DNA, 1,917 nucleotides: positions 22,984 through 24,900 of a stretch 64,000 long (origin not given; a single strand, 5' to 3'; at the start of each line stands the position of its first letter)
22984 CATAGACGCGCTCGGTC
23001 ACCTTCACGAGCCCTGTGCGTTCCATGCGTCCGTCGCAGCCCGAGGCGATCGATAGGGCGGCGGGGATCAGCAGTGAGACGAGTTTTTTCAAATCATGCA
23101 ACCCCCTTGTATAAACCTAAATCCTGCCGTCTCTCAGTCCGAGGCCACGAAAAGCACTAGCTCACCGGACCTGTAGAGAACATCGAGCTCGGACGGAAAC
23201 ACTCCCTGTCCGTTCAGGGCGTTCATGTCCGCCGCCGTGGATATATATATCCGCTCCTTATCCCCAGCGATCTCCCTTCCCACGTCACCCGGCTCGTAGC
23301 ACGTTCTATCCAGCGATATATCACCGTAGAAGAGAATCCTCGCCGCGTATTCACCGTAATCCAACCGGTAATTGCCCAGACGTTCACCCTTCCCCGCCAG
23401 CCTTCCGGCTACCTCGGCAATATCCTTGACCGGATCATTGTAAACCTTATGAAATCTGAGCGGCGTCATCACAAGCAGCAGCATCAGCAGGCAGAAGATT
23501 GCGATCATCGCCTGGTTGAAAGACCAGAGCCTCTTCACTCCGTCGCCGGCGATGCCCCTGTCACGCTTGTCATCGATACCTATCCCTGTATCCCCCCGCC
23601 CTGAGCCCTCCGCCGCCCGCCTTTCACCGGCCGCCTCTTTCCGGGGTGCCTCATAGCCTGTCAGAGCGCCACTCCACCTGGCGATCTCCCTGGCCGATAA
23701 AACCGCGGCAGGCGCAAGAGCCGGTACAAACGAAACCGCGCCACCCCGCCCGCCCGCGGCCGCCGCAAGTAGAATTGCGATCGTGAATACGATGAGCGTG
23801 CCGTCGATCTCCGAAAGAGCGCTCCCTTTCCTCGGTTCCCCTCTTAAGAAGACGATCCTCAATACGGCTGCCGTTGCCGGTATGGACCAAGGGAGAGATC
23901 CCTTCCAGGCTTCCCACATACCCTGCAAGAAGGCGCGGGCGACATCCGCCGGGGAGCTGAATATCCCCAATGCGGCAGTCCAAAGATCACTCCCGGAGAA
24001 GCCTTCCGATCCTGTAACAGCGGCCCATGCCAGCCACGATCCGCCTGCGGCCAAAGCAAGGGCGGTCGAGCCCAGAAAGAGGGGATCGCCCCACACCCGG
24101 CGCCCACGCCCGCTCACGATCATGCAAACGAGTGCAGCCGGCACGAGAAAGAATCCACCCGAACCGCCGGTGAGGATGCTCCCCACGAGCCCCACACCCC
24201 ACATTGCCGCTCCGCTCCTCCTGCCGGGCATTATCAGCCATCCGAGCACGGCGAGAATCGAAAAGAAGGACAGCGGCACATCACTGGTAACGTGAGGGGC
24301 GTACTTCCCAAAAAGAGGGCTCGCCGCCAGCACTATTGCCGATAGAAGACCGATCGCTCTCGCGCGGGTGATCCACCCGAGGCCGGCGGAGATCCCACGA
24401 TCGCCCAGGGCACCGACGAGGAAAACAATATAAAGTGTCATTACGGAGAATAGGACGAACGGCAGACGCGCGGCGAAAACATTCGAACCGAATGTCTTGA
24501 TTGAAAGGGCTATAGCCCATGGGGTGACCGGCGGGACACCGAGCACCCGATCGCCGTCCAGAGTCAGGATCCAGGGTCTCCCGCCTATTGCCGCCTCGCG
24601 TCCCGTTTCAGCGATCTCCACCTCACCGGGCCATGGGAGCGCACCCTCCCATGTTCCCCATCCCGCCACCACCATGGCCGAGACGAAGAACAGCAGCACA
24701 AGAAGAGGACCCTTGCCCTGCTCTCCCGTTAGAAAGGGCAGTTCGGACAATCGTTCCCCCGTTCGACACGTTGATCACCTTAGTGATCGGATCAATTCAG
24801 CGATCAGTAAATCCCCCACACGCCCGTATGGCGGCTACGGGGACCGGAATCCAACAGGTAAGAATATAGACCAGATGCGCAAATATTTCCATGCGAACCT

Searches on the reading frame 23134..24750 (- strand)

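Call 80: search_protein_families(library=pfam, proteins=[window:23134-24750:-], max_evalue=0.00001)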
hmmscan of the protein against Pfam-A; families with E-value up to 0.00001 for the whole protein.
window:23134-24750:- (538 aa): 1 family
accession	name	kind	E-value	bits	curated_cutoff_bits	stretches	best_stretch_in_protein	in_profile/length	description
PF13231.12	PMT_2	-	3.1e-10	40.9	26.1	1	72-242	2-160/160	Dolichyl-phosphate-mannose-protein mannosyltransferase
